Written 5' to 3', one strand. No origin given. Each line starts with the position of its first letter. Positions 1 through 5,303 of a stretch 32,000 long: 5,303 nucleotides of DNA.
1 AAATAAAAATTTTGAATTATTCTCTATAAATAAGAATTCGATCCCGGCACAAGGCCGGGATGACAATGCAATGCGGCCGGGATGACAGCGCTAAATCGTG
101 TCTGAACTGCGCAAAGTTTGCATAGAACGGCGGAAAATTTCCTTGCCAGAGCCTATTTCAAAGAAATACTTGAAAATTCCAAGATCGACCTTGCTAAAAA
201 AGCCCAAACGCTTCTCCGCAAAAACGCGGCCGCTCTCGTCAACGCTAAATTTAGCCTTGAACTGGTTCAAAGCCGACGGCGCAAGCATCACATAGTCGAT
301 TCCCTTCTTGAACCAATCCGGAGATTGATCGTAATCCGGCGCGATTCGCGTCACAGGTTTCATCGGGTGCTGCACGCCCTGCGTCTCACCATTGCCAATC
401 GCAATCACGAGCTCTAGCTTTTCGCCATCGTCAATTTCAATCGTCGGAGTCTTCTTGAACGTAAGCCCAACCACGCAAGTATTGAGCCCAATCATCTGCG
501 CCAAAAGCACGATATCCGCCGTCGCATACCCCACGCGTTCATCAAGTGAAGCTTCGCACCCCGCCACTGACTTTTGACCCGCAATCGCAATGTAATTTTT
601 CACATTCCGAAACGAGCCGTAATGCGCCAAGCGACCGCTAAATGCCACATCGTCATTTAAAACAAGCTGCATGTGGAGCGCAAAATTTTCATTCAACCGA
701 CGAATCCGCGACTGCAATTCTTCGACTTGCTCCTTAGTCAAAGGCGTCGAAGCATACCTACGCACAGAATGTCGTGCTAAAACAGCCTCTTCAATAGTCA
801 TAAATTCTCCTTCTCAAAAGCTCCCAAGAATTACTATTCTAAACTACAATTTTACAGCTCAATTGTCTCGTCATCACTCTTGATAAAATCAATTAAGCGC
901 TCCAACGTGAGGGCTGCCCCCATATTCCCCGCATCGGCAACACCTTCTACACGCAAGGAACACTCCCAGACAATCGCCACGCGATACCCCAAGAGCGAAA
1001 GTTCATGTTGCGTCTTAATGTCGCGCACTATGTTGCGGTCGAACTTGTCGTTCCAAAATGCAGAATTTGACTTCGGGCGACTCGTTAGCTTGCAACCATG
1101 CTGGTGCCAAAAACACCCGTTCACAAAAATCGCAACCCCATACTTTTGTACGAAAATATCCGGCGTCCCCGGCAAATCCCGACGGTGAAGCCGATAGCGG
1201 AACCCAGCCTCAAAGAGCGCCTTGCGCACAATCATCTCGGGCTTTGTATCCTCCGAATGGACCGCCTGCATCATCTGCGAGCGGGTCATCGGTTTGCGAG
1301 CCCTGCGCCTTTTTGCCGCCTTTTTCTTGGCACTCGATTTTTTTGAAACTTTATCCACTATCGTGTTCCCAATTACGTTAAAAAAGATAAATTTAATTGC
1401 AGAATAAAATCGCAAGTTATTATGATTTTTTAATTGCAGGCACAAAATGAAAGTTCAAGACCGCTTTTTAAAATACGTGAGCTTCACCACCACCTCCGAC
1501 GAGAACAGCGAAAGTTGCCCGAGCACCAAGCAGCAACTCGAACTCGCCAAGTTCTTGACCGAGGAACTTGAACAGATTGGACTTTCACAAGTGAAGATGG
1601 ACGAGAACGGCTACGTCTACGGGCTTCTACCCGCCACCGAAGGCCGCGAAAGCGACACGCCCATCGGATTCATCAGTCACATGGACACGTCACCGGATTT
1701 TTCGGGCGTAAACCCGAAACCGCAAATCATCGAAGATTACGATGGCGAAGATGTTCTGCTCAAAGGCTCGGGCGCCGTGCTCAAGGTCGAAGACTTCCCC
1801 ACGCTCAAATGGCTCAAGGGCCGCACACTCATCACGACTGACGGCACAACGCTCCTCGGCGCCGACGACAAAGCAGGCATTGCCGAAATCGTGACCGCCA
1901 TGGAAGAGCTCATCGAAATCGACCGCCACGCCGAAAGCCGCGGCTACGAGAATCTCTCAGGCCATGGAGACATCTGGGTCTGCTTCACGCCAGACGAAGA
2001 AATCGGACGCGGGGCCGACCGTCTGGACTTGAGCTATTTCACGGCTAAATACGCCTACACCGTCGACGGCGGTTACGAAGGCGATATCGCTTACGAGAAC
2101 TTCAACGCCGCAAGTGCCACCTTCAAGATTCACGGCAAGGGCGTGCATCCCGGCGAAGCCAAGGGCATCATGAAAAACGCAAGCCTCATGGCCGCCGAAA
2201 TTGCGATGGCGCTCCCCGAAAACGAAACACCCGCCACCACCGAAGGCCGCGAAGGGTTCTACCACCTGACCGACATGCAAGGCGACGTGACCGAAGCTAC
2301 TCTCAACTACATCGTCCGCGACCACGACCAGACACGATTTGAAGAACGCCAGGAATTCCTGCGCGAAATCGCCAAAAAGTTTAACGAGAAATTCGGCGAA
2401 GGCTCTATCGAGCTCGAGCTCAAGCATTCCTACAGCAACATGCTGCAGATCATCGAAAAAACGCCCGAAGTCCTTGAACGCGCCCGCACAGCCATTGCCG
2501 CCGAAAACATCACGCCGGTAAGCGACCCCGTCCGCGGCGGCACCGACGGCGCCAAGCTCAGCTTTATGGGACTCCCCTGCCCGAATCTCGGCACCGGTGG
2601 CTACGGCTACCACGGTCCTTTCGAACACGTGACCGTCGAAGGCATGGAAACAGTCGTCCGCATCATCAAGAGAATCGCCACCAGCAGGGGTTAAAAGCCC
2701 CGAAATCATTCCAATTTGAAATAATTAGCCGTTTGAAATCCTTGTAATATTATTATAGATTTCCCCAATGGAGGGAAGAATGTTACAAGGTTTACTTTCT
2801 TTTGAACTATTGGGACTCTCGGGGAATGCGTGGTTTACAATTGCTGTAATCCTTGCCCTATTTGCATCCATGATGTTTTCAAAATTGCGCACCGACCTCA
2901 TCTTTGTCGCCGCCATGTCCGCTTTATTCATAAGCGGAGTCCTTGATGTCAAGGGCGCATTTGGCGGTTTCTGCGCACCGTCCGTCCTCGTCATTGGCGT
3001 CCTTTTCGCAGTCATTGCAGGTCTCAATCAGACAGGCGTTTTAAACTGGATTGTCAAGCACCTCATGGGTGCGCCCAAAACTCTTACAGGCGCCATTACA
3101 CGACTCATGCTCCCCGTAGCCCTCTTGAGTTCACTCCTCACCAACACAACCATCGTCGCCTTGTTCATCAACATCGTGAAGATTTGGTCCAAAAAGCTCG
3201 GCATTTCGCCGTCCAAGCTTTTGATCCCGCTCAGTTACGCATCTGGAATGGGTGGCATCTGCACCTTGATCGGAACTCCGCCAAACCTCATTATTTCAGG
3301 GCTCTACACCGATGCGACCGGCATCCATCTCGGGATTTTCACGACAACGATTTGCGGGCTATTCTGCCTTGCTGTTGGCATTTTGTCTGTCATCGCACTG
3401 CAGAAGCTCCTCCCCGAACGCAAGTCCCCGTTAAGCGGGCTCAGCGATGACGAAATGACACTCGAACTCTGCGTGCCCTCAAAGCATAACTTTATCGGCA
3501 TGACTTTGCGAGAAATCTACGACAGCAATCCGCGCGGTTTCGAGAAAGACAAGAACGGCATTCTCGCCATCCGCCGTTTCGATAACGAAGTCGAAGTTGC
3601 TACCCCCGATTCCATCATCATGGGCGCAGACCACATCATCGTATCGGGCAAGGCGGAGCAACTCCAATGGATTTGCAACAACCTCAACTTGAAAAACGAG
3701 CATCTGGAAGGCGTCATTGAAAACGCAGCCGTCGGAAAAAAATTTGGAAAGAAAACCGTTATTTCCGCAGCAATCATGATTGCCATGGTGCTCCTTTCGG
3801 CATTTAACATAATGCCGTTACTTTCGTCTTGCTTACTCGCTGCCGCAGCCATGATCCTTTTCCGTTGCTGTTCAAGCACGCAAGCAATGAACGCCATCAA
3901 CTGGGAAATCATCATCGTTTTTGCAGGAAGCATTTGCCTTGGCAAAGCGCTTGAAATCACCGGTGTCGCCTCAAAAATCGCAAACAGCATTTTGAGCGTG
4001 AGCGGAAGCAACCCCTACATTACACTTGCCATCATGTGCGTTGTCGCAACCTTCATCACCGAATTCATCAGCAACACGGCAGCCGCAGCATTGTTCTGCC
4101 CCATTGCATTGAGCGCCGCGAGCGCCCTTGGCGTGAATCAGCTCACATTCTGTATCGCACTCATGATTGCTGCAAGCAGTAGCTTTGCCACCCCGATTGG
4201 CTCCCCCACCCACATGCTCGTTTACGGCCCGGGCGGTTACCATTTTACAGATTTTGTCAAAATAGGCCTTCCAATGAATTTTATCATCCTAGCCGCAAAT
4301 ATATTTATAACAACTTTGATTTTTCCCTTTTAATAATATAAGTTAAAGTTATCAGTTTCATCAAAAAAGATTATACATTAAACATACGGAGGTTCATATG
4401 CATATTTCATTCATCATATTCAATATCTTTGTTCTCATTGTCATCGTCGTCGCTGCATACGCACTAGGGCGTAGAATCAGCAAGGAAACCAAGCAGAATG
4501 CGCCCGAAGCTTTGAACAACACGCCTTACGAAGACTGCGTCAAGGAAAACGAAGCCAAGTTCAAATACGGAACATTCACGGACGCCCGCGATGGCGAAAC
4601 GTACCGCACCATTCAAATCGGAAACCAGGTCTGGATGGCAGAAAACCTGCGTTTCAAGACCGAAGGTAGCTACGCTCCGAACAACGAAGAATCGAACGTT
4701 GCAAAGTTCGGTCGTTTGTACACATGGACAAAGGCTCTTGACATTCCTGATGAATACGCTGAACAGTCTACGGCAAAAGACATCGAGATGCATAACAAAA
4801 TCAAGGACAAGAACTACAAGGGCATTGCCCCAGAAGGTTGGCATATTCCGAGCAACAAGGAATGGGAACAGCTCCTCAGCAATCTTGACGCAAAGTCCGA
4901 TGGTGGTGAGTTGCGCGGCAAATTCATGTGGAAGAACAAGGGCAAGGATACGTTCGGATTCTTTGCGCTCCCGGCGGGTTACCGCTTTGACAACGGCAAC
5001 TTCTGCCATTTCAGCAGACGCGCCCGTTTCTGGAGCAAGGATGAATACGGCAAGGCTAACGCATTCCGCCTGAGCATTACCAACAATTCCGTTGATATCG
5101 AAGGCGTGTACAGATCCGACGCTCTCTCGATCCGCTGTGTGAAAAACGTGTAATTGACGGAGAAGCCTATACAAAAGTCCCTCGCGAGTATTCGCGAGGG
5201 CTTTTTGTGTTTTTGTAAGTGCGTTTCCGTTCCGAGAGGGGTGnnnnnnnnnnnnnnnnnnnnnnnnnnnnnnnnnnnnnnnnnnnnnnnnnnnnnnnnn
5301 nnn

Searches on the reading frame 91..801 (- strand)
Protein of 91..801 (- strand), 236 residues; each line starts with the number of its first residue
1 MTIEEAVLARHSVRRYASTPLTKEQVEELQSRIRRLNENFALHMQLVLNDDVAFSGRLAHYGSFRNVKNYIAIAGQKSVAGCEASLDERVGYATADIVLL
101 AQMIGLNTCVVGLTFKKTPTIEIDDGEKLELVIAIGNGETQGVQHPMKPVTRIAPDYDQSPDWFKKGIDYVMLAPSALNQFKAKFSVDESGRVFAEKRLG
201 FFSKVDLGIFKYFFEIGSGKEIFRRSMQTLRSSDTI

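Call 40: search_protein_families(library=pfam, proteins=[window:91-801:-], max_evalue=0.001)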
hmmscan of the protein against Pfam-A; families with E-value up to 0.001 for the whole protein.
window:91-801:- (236 aa): 2 families
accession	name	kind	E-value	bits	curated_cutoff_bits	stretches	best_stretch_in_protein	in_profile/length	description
PF14512.11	TM1586_NiRdase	-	4.2e-56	190.4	27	1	3-218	2-215/215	Putative TM nitroreductase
PF00881.29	Nitroreductase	-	5e-05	24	23.5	0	8-29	2-23/167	Nitroreductase family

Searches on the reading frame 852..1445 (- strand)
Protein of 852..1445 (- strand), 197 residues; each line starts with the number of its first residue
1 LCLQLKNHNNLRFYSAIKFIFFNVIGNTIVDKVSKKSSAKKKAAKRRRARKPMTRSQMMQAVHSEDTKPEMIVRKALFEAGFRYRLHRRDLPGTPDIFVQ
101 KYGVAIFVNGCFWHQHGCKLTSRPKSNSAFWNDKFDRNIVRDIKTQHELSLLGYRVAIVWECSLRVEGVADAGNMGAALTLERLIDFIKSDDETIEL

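Call 40: search_protein_families(library=pfam, proteins=[window:852-1445:-], max_evalue=0.001)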
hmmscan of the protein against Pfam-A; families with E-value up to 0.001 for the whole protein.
window:852-1445:- (197 aa): 1 family
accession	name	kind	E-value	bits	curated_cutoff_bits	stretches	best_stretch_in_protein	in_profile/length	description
PF03852.21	Vsr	-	3.6e-29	100.9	27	1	52-119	6-73/74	DNA mismatch endonuclease Vsr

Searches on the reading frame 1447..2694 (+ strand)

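Call 40: search_protein_families(library=pfam, proteins=[window:1447-2694:+], max_evalue=0.001)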
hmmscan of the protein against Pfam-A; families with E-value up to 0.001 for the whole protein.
window:1447-2694:+ (415 aa): 2 families
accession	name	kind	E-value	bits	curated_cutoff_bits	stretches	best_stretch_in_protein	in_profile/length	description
PF07687.19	M20_dimer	-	1.1e-13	51.4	21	1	216-317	1-104/107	Peptidase dimerisation domain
PF01546.33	Peptidase_M20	-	1.3e-08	35.5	24.6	1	169-411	54-204/206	Peptidase family M20/M25/M40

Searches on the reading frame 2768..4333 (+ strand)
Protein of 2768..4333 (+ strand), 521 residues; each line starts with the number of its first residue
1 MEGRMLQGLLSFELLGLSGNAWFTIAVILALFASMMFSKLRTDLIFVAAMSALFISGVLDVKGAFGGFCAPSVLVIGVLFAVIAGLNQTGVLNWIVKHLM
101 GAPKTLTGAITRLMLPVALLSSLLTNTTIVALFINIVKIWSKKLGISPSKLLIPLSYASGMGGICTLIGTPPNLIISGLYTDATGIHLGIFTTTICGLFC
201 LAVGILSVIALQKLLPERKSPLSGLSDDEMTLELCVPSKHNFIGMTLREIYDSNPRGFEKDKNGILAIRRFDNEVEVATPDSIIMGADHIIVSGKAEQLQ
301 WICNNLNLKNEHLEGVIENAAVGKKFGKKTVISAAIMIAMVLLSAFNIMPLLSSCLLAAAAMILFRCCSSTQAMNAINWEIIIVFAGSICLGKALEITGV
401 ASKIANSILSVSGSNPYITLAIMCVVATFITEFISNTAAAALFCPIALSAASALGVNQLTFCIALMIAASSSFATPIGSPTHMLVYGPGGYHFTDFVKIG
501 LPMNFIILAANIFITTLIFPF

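Call 40: search_protein_families(library=pfam, proteins=[window:2768-4333:+], max_evalue=0.001)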
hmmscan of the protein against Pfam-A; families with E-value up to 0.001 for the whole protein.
window:2768-4333:+ (521 aa): 4 families
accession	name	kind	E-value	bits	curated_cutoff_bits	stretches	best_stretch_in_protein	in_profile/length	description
PF03600.22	CitMHS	-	2e-65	221.6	31.9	2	35-408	4-277/336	Citrate transporter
PF00939.25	Na_sulph_symp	-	2.9e-17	63.3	27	1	362-514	304-461/472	Sodium:sulfate symporter transmembrane region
PF06808.19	DctM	-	1.3e-07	31.3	23.8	1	376-478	270-372/413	Tripartite ATP-independent periplasmic transporter, DctM component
PF02080.26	TrkA_C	-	0.00047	20.4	27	0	236-305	6-69/71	TrkA-C domain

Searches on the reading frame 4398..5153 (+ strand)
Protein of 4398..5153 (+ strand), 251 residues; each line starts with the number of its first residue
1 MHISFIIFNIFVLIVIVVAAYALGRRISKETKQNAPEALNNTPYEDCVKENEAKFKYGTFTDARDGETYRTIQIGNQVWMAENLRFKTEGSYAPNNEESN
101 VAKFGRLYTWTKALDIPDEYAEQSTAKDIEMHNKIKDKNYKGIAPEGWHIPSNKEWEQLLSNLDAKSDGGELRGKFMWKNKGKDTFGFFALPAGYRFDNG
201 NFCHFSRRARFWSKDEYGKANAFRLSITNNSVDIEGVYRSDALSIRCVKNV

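Call 40: search_protein_families(library=pfam, proteins=[window:4398-5153:+], max_evalue=0.001)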
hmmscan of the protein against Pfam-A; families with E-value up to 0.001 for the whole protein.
window:4398-5153:+ (251 aa): 1 family
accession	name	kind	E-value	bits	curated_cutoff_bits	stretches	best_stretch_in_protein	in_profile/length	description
PF09603.15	Fib_succ_major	-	5.9e-29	102.1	33.9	1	72-249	1-187/187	Fibrobacter succinogenes major domain (Fib_succ_major)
